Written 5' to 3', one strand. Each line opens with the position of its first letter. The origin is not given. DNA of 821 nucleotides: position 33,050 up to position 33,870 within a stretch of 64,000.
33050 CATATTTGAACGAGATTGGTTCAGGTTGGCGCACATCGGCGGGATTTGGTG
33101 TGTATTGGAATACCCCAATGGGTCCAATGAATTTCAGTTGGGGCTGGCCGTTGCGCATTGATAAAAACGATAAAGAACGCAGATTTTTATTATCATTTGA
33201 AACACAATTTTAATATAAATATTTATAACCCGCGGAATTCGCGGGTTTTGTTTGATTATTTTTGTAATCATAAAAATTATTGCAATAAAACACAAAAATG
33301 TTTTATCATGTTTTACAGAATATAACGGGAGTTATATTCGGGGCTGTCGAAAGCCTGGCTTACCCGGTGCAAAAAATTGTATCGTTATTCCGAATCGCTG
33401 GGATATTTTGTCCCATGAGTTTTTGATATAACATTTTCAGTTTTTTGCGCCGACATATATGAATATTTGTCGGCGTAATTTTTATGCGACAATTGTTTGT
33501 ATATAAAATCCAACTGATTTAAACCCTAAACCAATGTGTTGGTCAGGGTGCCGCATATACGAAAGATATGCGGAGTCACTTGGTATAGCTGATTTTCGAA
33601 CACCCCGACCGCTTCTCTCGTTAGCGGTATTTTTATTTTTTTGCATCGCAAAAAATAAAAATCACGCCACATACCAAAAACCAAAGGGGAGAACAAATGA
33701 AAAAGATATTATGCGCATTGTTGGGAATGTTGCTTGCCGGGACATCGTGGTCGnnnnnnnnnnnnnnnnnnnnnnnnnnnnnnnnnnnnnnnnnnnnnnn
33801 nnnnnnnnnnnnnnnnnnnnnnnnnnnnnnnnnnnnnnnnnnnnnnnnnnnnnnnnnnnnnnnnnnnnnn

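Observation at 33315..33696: About 390-bp conserved leader with terminal AT-rich inverted repeat shared by the three full-length family genes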

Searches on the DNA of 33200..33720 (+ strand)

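Call 7: search_rna_families(source=window, start=33200, end=33720, threshold=evalue, max_evalue=10)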
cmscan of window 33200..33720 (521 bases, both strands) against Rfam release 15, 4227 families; matches with E-value up to 10: 30.
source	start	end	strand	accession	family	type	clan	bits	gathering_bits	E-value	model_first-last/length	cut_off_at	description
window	33542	33617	+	RF02221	sRNA-Xcc1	Gene; sRNA;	-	21.5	53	0.31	1-87/87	no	sRNA-Xcc1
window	33220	33310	-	RF02319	TtnuHACA12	Gene; snRNA; snoRNA; HACA-box;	-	21.5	80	1.2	1-131/131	no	Tetrahymena snoRNA TtnuHACA12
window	33208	33276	-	RF01597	snoR22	Gene; snRNA; snoRNA; CD-box;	-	19.4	50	7.1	1-83/83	no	small nucleolar RNA snoR22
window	33221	33300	-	RF00513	Trp_leader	Cis-reg; leader;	-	19.3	41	0.24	1-100/100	no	Tryptophan operon leader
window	33613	33680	-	RF03566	mir-4875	Gene; miRNA;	-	18.1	90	0.82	1-73/73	no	mir-4875 microRNA precursor family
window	33214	33329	-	RF00121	MicC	Gene; sRNA;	-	17.6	90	5.3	1-123/123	no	MicC RNA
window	33469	33558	-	RF00125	IS128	Gene; sRNA;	-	17.5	80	0.35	1-209/209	no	IS128 RNA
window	33200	33254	+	RF00513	Trp_leader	Cis-reg; leader;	-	17.4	41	0.78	38-100/100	5'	Tryptophan operon leader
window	33449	33488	+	RF01088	TLS-PK5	Cis-reg;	-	17.1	70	2.7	1-68/68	no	Pseudoknot of tRNA-like structure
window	33400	33482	+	RF02694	RalA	Gene; sRNA;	-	17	170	0.23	1-179/179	no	RalR antitoxin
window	33620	33669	-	RF04127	MIR8007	Gene; miRNA;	-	17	195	0.88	1-226/226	no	MIR8007 microRNA precursor family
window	33629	33662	+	RF04239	mir-4679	Gene; miRNA;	-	16.6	88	3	1-75/75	no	mir-4679 microRNA precursor family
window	33624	33667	+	RF03933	MIR6445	Gene; miRNA;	-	16.3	100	2.4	1-117/117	no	MIR6445 microRNA precursor family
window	33200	33252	+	RF00512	Leu_leader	Cis-reg; leader;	-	16.2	50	1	93-148/148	5'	Leucine operon leader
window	33200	33253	+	RF00079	OmrA-B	Gene; sRNA;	-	16.2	40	2.1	31-87/87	5'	OmrA-B family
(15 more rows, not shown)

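Call 49: build_rna_model(alignment_id=A5, structure=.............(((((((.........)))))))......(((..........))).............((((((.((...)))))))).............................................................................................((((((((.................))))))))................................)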
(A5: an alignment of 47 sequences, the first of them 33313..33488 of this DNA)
Model R1 built from alignment A5 (47 sequences, 249 columns); structure: as given.
model positions 182; base pairs 26; branch points 3; effective number of sequences 4.75; information 0.59 bits per position. Calibrated on 0.2 Mb of random sequence (short: E-values are rough).
structure used (alignment columns):
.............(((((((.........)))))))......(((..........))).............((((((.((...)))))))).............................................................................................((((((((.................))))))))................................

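Call 50: build_rna_model(alignment_id=A6, structure=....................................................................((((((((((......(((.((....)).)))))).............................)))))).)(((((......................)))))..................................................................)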
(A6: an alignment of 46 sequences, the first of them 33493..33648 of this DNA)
Model R2 built from alignment A6 (46 sequences, 238 columns); structure: as given.
model positions 148; base pairs 20; branch points 1; effective number of sequences 4.53; information 0.59 bits per position. Calibrated on 0.2 Mb of random sequence (short: E-values are rough).
structure used (alignment columns):
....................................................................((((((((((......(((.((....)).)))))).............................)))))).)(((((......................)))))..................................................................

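Call 52: search_with_rna_model(model_id=R1, sources=[window, L001, L002, L003, L004, L005, L006, L007, L008, L009, L010, L011, L012, L013, L014, L015, L016, L017, L018, L019, L020, L021, L022, L023, L024, L025, L026, L027, L028, L029, L030, L031, L032, L033, L034, L035, L036, L037, L038, L039, L040, L041, L042, L043, L044, L045, L046, L047, L048, L049, L050, L051, L052, L053, L054, L055, L056, L057, L058, L059, L060, L061, L062, L063, L064, L065, L066, L067, L068, L069, L070, L071, L072, L073, L074, L075, L076, L077, L078, L079, L080, L081, L082], max_evalue=0.01, make_alignment=true)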
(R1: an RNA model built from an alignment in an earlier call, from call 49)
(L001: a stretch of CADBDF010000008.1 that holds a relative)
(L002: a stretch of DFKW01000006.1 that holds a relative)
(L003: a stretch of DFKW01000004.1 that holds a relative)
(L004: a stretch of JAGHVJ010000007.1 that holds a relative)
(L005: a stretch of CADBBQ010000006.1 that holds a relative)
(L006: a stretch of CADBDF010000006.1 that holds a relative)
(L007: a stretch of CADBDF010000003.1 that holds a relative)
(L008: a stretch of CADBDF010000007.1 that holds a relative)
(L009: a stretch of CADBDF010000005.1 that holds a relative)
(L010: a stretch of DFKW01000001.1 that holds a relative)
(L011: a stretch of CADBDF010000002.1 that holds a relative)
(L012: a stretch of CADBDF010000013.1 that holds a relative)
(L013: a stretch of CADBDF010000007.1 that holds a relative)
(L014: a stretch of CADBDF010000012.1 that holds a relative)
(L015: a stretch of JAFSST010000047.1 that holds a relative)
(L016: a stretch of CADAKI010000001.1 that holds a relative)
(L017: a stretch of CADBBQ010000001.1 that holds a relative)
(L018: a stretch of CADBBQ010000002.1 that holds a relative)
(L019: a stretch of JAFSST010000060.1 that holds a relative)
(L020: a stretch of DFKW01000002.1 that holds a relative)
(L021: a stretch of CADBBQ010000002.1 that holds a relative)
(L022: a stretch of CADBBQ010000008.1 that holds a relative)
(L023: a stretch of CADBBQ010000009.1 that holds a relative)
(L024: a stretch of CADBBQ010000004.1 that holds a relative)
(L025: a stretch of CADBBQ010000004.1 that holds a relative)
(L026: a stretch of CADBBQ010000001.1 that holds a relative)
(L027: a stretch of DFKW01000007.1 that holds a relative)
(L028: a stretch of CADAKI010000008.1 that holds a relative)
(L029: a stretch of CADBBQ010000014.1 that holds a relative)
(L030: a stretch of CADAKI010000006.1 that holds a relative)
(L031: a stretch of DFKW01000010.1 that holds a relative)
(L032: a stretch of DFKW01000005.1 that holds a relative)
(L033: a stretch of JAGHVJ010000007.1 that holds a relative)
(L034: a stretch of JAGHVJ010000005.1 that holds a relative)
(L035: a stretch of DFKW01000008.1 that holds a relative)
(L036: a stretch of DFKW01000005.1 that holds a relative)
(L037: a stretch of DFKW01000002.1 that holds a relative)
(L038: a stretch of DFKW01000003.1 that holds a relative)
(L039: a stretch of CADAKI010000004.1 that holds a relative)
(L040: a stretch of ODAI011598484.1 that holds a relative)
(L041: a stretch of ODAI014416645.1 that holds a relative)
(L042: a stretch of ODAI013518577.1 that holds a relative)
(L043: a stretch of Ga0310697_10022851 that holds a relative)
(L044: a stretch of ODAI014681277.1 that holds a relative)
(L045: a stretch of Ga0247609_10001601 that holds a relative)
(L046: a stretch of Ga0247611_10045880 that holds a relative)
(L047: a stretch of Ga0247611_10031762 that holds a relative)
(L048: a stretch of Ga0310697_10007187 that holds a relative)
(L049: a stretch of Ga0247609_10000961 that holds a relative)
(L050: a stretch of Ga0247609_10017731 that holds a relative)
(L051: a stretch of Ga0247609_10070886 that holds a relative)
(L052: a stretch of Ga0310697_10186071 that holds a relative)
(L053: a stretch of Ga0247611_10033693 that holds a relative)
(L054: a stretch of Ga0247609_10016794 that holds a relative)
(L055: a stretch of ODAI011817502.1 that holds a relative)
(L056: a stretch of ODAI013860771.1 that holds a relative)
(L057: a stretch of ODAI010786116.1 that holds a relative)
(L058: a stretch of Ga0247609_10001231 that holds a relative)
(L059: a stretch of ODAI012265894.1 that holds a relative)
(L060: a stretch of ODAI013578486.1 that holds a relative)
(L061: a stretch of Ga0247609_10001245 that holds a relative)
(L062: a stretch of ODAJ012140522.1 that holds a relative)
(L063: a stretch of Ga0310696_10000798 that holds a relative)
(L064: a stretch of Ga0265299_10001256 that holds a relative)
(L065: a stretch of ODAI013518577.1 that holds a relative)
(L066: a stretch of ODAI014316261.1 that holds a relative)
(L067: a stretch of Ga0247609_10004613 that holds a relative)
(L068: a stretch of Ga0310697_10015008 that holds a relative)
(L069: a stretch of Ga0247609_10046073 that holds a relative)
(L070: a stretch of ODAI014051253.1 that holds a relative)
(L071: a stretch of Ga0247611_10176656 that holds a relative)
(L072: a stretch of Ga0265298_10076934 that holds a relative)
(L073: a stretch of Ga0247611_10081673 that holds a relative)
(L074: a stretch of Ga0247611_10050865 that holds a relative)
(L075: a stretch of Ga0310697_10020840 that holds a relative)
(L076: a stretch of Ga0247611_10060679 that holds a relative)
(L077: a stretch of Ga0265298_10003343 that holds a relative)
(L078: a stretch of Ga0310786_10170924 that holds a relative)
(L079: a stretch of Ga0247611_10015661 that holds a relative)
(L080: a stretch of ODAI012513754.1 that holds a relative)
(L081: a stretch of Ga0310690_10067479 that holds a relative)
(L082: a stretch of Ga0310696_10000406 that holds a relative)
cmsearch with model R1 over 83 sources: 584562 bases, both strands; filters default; matches with E-value up to 0.01: 61.
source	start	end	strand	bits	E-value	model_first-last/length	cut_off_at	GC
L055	2278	2455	+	151.8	1.3e-33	1-182/182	no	0.37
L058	2253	2430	+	151.8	1.3e-33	1-182/182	no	0.37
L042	3559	3742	+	150.7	2.5e-33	1-182/182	no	0.39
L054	2623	2806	+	150.7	2.5e-33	1-182/182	no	0.39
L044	3533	3699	+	149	6.3e-33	1-182/182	no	0.38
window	48538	48715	-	147.9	1.1e-32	1-182/182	no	0.38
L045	3556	3733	+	147.9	1.1e-32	1-182/182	no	0.38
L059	2726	2903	+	147.1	1.8e-32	1-182/182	no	0.38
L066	2719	2896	+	142.4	2.4e-31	1-182/182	no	0.37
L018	2779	2960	+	142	2.9e-31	1-182/182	no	0.42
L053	3117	3298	+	142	2.9e-31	1-182/182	no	0.42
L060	3005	3182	+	142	2.9e-31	1-182/182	no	0.35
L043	116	297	+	141.1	4.9e-31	1-182/182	no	0.42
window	58901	59078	+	141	5.1e-31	1-182/182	no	0.38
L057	3163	3344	+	140.8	5.5e-31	1-182/182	no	0.41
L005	3481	3666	+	139.6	1.1e-30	1-182/182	no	0.43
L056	2858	3046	+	139.1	1.4e-30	1-182/182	no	0.36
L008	3068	3242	+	138.7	1.8e-30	1-182/182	no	0.34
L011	2535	2717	+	137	4.5e-30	1-182/182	no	0.42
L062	342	531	+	134.9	1.4e-29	1-182/182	no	0.36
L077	1580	1748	+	134.3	2e-29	1-182/182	no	0.37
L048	850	1039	+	133.4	3.2e-29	1-182/182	no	0.37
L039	3122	3294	+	133.3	3.5e-29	1-182/182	no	0.4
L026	2516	2683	+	132.7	4.7e-29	1-182/182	no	0.42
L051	633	819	+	131.8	7.7e-29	1-182/182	no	0.39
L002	3601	3778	+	131.5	9.1e-29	1-182/182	no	0.46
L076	1263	1456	+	129.9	2.2e-28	1-182/182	no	0.41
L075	3372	3540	+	128.1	5.7e-28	1-182/182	no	0.38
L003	3553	3726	+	127.9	6.6e-28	1-182/182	no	0.43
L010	3105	3277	+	126.4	1.5e-27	1-182/182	no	0.43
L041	3626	3794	+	126.3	1.6e-27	1-182/182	no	0.38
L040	3618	3793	+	122.7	1.1e-26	1-182/182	no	0.39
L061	3623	3798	+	122.7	1.1e-26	1-182/182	no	0.39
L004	3503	3702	+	122.5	1.2e-26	1-182/182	no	0.42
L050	2404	2583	+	122.2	1.4e-26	1-182/182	no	0.38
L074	915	1087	+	120.1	4.7e-26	1-182/182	no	0.41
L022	3209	3381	+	119.5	6.4e-26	1-182/182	no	0.42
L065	3611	3790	+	119.4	6.6e-26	1-182/182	no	0.39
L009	2228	2403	+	118.2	1.3e-25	1-182/182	no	0.39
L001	3614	3793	+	116.9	2.7e-25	1-182/182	no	0.39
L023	3040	3217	+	115.2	6.8e-25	1-182/182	no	0.43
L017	2560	2735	+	114.8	8.5e-25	1-182/182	no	0.43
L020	3612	3783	+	114.7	8.9e-25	1-182/182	no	0.45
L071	179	353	+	113.3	2e-24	1-182/182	no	0.42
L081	2725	2889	+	112.6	2.8e-24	1-182/182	no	0.36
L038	2731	2904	+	112.4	3.2e-24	1-182/182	no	0.43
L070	221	453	+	101.9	9.9e-22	1-182/182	no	0.35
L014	3133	3366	+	97.8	9.3e-21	1-182/182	no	0.33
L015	3409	3601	+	97.1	1.3e-20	1-182/182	no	0.41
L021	2039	2231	+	97.1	1.3e-20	1-182/182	no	0.41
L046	2453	2645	+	97.1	1.3e-20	1-182/182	no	0.41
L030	2271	2456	+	81.6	6.6e-17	1-182/182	no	0.39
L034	3132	3269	+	74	4.1e-15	1-182/182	no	0.38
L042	3691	3886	-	30.9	7.3e-05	1-182/182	no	0.4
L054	2755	2937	-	30.5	9.1e-05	1-182/182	no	0.4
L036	1590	1824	-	26.2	0.00094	1-182/182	no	0.41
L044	3647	3869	-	25.8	0.0012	1-182/182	no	0.41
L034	3316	3382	+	23.9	0.0033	100-169/182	no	0.33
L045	3682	3867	-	23.1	0.0053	1-182/182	no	0.38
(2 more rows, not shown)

Alignment A7: 61 matches aligned to the model, 366 columns, each read 5' to 3' on its own strand. Consensus structure (alignment columns), stored with it:
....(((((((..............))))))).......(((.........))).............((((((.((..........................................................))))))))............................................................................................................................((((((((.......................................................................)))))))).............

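Call 53: search_with_rna_model(model_id=R2, sources=[window, L001, L002, L003, L004, L005, L006, L007, L008, L009, L010, L011, L012, L013, L014, L015, L016, L017, L018, L019, L020, L021, L022, L023, L024, L025, L026, L027, L028, L029, L030, L031, L032, L033, L034, L035, L036, L037, L038, L039, L040, L041, L042, L043, L044, L045, L046, L047, L048, L049, L050, L051, L052, L053, L054, L055, L056, L057, L058, L059, L060, L061, L062, L063, L064, L065, L066, L067, L068, L069, L070, L071, L072, L073, L074, L075, L076, L077, L078, L079, L080, L081, L082], max_evalue=0.01, make_alignment=true)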
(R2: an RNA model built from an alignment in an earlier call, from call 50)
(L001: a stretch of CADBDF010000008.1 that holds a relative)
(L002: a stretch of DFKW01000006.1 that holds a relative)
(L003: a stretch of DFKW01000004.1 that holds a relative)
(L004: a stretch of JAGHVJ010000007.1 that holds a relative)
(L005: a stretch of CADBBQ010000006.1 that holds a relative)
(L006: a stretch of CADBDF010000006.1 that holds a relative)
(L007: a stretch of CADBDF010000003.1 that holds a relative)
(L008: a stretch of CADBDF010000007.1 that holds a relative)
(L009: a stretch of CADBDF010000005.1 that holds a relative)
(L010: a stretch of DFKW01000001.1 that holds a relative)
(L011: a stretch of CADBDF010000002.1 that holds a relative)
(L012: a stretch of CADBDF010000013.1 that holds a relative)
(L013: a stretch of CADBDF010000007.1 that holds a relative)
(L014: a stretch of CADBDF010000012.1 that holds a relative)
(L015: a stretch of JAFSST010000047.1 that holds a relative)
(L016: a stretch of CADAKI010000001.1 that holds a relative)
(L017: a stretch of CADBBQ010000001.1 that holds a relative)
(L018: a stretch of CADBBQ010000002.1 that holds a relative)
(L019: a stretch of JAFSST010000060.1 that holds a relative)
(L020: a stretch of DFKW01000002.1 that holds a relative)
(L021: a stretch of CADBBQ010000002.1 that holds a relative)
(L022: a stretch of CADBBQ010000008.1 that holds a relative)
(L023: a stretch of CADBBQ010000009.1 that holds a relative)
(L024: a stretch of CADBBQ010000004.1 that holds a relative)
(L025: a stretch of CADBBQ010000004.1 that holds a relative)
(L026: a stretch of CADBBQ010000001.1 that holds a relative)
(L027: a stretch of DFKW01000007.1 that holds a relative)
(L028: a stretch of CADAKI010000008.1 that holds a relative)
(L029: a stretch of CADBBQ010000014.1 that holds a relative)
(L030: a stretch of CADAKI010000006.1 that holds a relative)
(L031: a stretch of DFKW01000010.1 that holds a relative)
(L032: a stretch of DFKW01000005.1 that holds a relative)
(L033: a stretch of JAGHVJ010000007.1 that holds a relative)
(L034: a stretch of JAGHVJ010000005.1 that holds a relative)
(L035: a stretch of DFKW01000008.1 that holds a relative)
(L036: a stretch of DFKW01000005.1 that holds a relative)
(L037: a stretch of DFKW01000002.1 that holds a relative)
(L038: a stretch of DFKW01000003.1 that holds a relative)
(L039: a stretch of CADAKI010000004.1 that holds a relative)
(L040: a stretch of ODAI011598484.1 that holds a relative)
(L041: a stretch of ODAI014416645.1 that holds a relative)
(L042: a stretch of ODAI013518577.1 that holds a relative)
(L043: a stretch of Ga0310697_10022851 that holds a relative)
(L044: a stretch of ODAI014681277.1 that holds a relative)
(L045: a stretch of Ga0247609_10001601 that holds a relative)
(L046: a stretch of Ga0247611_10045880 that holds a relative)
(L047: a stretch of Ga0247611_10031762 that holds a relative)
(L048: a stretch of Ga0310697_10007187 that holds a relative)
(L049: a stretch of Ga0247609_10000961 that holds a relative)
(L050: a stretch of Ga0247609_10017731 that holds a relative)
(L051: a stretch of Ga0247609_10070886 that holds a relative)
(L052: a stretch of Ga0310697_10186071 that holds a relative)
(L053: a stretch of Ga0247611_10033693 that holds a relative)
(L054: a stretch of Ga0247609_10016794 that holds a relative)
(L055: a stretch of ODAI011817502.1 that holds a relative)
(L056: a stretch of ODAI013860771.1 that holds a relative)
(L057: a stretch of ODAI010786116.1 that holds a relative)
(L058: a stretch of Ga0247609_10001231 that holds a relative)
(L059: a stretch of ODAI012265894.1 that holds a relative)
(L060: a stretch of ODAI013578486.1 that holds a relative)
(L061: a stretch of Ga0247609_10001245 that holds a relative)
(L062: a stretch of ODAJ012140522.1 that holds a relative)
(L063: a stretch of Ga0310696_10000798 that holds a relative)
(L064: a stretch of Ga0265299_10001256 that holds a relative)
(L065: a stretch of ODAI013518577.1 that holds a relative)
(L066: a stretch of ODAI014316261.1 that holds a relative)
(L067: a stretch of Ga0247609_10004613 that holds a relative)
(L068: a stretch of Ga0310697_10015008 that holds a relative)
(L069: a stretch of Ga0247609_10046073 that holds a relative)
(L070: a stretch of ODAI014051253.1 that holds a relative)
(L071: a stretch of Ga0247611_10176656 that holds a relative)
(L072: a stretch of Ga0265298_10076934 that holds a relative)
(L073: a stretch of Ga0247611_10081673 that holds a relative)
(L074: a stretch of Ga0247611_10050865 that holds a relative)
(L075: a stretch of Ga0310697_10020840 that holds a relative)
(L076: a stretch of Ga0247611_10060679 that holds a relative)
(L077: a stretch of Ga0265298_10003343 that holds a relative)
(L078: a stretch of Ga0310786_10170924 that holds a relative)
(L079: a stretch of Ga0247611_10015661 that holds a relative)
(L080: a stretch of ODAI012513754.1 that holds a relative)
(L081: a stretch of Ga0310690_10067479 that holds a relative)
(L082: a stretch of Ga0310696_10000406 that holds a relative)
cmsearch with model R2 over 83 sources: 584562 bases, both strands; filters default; matches with E-value up to 0.01: 55.
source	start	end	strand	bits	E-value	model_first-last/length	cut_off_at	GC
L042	3760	3900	+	132.8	4.4e-26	1-148/148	no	0.45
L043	306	447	+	132.7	4.6e-26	1-148/148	no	0.44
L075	3556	3696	+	130.8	1.2e-25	1-148/148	no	0.46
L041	3810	3951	+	128.7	3.5e-25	1-148/148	no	0.46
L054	2824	2969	+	128.4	4e-25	1-148/148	no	0.43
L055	2471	2618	+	125.6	1.7e-24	1-148/148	no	0.4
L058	2446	2593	+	125.6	1.7e-24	1-148/148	no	0.4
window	48376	48523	-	125.3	1.9e-24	1-148/148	no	0.4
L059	2919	3066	+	125.3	1.9e-24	1-148/148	no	0.4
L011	2727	2867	+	125.3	1.9e-24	1-148/148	no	0.46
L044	3743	3883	+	122.6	7.4e-24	1-148/148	no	0.48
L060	3196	3338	+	120.7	1.9e-23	1-148/148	no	0.46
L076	1468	1620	+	120.1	2.6e-23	1-148/148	no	0.46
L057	3354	3498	+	120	2.8e-23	1-148/148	no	0.41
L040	3806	3951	+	119.1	4.4e-23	1-148/148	no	0.41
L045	3748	3897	+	118.5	5.8e-23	1-148/148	no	0.4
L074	1098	1252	+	116.3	1.8e-22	1-148/148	no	0.42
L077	1753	1901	+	114.8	3.8e-22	1-148/148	no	0.44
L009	2416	2561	+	112.1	1.4e-21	1-148/148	no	0.38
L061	3811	3956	+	111.3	2.3e-21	1-148/148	no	0.4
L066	2921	3062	+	111.2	2.4e-21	1-148/148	no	0.46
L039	3305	3458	+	109.1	6.7e-21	1-148/148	no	0.44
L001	3821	3970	+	107.6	1.5e-20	1-148/148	no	0.35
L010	3287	3440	+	106.3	2.7e-20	1-148/148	no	0.43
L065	3818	3968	+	106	3.2e-20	1-148/148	no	0.34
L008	3258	3402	+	105.9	3.3e-20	1-148/148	no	0.5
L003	3734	3878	+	105.8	3.6e-20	1-148/148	no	0.43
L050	2611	2760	+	104.7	6.3e-20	1-148/148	no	0.35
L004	3728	3878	+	103.7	1e-19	1-148/148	no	0.4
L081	2928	3080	+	102.6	1.8e-19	1-148/148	no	0.44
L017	2755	2911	+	101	4e-19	1-148/148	no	0.43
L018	2977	3130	+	100.1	6.3e-19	1-148/148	no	0.41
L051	829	985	+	99.3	9.1e-19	1-148/148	no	0.38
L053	3315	3468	+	99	1.1e-18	1-148/148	no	0.4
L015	3721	3872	+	98.5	1.4e-18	1-148/148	no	0.39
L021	2352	2503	+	98.5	1.4e-18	1-148/148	no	0.39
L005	3692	3840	+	97.9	1.9e-18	1-148/148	no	0.5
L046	2766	2916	+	96.6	3.6e-18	1-148/148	no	0.4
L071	375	528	+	94.5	1e-17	1-148/148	no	0.46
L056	3062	3220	+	91.5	4.8e-17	1-148/148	no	0.41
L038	2917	3074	+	91.2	5.5e-17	1-148/148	no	0.47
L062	545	702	+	90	9.9e-17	1-148/148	no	0.41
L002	3805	3959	+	89.1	1.6e-16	1-148/148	no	0.45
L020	3799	3956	+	89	1.6e-16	1-148/148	no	0.47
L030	2538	2699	+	89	1.7e-16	1-148/148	no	0.43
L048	1053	1210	+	88.4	2.3e-16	1-148/148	no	0.42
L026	2689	2853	+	87.7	3.2e-16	1-148/148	no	0.4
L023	3236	3396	+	78.8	2.8e-14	1-148/148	no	0.5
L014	3364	3510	+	64.8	3.2e-11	1-148/148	no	0.46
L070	455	597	+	62.8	8.7e-11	1-148/148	no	0.44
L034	3538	3669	+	46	4.2e-07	1-148/148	no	0.45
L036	1568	1723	-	36.9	4.1e-05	1-148/148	no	0.35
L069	733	874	+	30.9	0.00083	1-148/148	no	0.39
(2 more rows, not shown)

Alignment A8: 55 matches aligned to the model, 219 columns, each read 5' to 3' on its own strand. Consensus structure (alignment columns), stored with it:
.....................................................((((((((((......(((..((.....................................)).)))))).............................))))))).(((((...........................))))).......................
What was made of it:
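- Checked: The window holds exactly three copies (calls 52, 53), but related genomes and metagenomes hold more than 50.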
